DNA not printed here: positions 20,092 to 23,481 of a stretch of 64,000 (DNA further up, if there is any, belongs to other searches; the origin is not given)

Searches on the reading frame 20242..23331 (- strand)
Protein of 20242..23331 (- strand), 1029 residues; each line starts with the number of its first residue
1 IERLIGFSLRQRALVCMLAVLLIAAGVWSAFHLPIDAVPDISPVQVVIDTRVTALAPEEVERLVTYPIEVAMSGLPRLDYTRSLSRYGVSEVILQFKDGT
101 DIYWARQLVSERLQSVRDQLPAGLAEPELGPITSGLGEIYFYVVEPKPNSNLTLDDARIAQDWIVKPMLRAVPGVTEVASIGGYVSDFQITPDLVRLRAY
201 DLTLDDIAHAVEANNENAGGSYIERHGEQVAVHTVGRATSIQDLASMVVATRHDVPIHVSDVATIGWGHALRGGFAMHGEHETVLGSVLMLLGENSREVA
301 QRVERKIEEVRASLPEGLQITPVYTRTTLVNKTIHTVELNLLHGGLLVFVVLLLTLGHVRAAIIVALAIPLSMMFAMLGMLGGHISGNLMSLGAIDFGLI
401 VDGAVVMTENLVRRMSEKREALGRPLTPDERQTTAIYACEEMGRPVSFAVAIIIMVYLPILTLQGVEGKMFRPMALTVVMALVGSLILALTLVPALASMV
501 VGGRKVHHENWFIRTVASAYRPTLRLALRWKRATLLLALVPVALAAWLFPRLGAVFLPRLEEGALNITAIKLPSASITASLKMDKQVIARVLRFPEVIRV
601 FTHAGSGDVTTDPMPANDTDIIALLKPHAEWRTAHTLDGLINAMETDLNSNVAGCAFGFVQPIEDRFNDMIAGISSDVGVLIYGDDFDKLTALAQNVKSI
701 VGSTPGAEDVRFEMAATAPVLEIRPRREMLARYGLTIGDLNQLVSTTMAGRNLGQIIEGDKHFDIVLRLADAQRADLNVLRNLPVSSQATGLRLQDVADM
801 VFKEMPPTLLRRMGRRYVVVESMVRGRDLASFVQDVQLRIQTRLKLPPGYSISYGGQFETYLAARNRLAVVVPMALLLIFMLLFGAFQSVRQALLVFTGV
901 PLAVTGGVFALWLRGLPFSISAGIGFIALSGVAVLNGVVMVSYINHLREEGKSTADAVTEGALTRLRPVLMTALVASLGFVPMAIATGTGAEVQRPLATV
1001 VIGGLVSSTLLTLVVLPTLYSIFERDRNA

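Call 9: search_protein_families(library=pfam, proteins=[window:20242-23331:-], max_evalue=0.001)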
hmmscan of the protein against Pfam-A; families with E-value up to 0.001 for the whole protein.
window:20242-23331:- (1029 aa): 2 families
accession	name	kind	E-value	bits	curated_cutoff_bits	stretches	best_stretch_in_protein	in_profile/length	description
PF00873.25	ACR_tran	-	6.9e-280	931.6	28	1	5-1023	2-1020/1021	AcrB/AcrD/AcrF family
PF03176.21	MMPL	-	0.00041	19.8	20.5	0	335-518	143-326/333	MMPL family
